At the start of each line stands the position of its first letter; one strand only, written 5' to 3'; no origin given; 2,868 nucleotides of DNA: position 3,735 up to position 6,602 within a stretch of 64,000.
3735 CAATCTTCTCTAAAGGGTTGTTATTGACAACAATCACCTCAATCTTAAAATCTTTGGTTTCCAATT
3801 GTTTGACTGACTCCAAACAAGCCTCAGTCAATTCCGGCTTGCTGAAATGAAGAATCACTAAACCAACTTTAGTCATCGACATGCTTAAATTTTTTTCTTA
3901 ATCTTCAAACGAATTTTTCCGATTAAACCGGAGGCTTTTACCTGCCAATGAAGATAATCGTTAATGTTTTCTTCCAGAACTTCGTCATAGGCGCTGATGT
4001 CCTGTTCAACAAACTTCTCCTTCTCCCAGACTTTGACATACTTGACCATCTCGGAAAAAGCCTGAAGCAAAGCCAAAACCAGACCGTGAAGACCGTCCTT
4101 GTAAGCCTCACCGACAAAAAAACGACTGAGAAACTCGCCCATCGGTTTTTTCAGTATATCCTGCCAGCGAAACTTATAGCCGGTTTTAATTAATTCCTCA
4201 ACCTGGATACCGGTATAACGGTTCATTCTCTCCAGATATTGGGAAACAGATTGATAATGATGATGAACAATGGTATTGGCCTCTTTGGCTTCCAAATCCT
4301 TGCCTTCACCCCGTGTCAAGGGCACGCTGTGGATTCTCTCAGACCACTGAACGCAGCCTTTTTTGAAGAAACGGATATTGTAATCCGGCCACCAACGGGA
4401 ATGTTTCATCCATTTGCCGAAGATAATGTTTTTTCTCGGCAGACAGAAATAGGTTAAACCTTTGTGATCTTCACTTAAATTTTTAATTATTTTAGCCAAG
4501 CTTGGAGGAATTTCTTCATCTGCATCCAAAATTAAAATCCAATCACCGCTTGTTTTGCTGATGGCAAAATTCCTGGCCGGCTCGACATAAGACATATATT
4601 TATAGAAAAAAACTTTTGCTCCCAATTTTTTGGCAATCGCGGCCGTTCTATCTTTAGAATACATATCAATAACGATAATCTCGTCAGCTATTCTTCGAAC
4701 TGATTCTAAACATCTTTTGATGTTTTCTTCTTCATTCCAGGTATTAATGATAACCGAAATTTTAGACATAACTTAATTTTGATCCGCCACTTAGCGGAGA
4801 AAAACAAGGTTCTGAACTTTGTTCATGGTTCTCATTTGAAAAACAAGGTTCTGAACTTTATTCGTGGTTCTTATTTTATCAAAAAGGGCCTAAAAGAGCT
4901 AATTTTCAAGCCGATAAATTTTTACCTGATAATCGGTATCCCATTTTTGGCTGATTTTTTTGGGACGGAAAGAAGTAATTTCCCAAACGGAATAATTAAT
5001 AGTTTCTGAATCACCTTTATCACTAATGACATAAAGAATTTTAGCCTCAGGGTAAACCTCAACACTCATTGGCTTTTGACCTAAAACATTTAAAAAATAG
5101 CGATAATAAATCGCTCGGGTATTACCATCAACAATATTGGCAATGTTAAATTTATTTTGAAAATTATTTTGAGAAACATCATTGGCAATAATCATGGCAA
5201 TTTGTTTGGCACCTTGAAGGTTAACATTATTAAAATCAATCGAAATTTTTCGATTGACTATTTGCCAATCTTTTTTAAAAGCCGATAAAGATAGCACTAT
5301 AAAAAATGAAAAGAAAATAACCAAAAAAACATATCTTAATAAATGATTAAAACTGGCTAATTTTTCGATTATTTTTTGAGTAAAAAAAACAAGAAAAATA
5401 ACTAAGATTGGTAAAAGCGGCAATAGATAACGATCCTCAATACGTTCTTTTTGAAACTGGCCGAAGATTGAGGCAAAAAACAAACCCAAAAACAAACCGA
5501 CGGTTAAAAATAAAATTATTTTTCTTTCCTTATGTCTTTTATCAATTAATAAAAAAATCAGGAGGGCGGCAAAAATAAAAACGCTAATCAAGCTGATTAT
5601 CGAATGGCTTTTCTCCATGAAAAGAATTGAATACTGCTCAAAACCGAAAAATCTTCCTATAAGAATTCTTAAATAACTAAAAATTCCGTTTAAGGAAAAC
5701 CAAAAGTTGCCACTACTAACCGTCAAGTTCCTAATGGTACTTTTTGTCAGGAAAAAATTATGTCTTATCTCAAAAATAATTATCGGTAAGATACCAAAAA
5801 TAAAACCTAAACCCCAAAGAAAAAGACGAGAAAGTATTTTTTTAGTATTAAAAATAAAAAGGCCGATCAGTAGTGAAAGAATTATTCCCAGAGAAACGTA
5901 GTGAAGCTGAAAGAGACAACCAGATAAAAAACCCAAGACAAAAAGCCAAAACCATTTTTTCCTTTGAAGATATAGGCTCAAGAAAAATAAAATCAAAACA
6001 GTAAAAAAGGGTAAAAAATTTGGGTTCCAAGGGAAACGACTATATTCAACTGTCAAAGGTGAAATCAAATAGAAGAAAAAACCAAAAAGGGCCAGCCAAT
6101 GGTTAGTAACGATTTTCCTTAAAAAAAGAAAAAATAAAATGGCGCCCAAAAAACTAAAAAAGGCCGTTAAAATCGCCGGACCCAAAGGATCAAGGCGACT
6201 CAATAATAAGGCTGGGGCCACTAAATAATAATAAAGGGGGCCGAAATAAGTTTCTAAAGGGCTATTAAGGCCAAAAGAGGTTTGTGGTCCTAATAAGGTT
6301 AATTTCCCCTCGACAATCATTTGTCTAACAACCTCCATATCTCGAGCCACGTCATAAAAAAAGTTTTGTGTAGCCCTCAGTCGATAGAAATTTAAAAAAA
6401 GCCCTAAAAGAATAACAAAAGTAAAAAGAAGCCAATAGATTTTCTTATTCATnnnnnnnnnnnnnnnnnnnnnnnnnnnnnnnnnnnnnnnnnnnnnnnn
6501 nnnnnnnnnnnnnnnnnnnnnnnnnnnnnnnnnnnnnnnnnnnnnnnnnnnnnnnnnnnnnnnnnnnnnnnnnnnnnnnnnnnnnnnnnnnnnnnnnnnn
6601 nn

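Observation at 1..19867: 17.5-kb co-directional glycosylation super-operon with three tandem GT2 + GT-C (ArnC/ArnT-like) modules and lipid-carrier recycling genes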

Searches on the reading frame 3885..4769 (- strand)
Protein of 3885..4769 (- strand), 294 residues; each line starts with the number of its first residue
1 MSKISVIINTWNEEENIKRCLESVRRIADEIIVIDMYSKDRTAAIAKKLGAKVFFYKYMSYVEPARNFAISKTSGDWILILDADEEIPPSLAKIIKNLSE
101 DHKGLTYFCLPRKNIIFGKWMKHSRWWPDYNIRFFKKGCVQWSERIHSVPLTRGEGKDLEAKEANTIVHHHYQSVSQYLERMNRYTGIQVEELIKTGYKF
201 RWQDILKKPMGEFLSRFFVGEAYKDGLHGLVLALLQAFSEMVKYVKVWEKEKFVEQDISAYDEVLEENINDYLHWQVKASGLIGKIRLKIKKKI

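Call 3: search_protein_families(library=pfam, proteins=[window:3885-4769:-], max_evalue=0.01)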
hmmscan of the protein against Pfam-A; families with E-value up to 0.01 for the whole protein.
window:3885-4769:- (294 aa): 4 families
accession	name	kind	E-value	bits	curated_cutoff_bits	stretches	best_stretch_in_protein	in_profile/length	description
PF00535.33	Glycos_transf_2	-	4.1e-26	92.4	23.3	1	5-136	1-143/168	Glycosyl transferase family 2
PF13704.12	Glyco_tranf_2_4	-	7e-06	26.9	27.5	1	12-85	2-82/98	Glycosyl transferase family 2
PF13641.12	Glyco_tranf_2_3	-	0.00057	20.4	27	1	4-103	3-117/230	Glycosyltransferase like family 2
PF10111.15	Glyco_tranf_2_2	-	0.005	16.8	27.3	1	5-96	1-104/276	Glycosyltransferase like family 2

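Call 6: search_protein_families(library=ncbifam, proteins=[window:3885-4769:-], max_evalue=0.001)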
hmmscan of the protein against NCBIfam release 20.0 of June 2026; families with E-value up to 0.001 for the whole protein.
window:3885-4769:- (294 aa): 15 families
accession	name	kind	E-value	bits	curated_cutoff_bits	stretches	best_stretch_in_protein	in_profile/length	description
TIGR04195.1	S_glycosyl_SunS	equivalog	7.1e-14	51.5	350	1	4-96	59-153/421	SunS family peptide S-glycosyltransferase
TIGR04283.1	glyco_like_mftF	equivalog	9.5e-14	51.5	182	1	4-108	1-107/221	TIGR04283 family arsenosugar biosynthesis glycosyltransferase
NF010496.0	PRK13915.1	equivalog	4.4e-09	35.8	262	1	2-59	31-94/307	glucosyl-3-phosphoglycerate synthase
TIGR04182.1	glyco_TIGR04182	equivalog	4.6e-08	32.8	325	1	4-92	2-90/293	S-layer glycoprotein N-glycosyltransferase AglJ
NF007482.0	PRK10073.1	equivalog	5.1e-08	32.3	423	1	2-98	6-109/334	glycosyltransferase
NF050050.1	ProtGlycPglI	equivalog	8.9e-08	31.8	500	1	1-114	1-124/306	GalNAc(5)-diNAcBac-PP-undecaprenol beta-1,3-glucosyltransferase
NF047683.1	TeichurnBiosyTuaG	equivalog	2.2e-06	27.5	400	1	3-106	7-119/252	teichuronic acid biosynthesis protein TuaG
NF045692.1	OglycostaseCruG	equivalog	2.9e-06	26.5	600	1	1-91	40-144/386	2'-O-glycosyltransferase CruG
NF038302.1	EPS_HpsE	equivalog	4.3e-06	25.9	300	1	3-85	2-97/307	hormogonium polysaccharide biosynthesis glycosyltransferase HpsE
NF041391.1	DPhHxTase_Halo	equivalog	7.6e-06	25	375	1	9-88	2-82/213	dolichyl-phosphate hexose transferase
NF038299.1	EPS_HpsN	equivalog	1.3e-05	24.3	425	1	3-92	2-99/317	hormogonium polysaccharide biosynthesis glycosyltransferase HpsN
NF047588.1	GlcsyltransPgfSStrep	equivalog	2.7e-05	23.6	500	1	3-96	2-108/308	glycosyltransferase PgfS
NF041875.1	EPS_EpsD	equivalog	5.4e-05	22.7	370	1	4-91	1-96/325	exopolysaccharide biosynthesis glycosyltransferase EpsD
NF058614.1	PPMAGASynPpgS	equivalog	0.0001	21.8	370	1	5-54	3-52/226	polyprenyl-phospho-N-acetylgalactosaminyl synthase PpgS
TIGR03937.1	PgaC_IcaA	equivalog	0.00025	20.1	422.3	1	2-85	45-136/407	poly-beta-1,6-N-acetyl-D-glucosamine synthase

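Call 64: search_solved_structures(query=window:3885-4769:-, max_evalue=0.001)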
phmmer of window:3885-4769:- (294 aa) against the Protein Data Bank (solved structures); distinct sequences matched with E-value up to 0.001: 8.
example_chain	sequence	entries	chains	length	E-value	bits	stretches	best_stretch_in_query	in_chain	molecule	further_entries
22ao_A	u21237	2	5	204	7.4e-19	71.2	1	4-181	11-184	GmaR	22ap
7msk_A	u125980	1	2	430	2.8e-10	43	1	7-152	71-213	Glyco_trans_2-like domain-containing protein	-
7msp_A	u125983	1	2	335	2e-08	37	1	8-96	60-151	SPbeta prophage-derived glycosyltransferase SunS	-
7msn_A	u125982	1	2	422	3e-08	36.4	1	8-95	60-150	SPbeta prophage-derived glycosyltransferase SunS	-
5mlz_A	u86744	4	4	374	1.1e-05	28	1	3-102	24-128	Dolichol monophosphate mannose synthase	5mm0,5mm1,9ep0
9omj_A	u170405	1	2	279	5.8e-05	25.6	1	4-97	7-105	Glycosyltransferase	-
9omh_A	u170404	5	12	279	5.9e-05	25.6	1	4-97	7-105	Glycosyltransferase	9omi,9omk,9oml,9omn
9omm_A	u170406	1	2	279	5.9e-05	25.6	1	4-97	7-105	Glycosyltransferase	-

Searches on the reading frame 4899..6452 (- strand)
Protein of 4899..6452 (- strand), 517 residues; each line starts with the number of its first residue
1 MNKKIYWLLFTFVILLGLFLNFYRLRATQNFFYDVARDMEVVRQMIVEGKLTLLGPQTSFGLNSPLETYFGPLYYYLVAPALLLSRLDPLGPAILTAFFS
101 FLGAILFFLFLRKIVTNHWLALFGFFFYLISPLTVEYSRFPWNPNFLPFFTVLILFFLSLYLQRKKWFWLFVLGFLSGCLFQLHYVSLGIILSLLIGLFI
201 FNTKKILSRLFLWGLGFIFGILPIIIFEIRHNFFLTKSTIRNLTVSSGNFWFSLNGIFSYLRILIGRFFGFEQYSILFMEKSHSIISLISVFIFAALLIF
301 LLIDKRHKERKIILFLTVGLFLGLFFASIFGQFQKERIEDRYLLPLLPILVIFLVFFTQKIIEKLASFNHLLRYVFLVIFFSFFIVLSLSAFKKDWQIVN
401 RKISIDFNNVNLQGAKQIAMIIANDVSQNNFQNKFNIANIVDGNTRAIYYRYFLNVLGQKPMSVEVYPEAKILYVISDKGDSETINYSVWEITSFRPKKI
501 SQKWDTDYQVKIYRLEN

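Call 3: search_protein_families(library=pfam, proteins=[window:4899-6452:-], max_evalue=0.01)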
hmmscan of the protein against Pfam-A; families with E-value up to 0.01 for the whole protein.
window:4899-6452:- (517 aa): 2 families
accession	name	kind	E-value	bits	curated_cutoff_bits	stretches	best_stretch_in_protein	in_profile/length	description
PF13231.12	PMT_2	-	4.6e-05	24.1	26.1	1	72-221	4-152/160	Dolichyl-phosphate-mannose-protein mannosyltransferase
PF02366.24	PMT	-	0.0026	17.8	22.7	1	62-214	55-212/245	Dolichyl-phosphate-mannose-protein mannosyltransferase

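Call 6: search_protein_families(library=ncbifam, proteins=[window:4899-6452:-], max_evalue=0.001)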
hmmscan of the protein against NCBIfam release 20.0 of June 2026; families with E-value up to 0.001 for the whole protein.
window:4899-6452:- (517 aa): 0 families
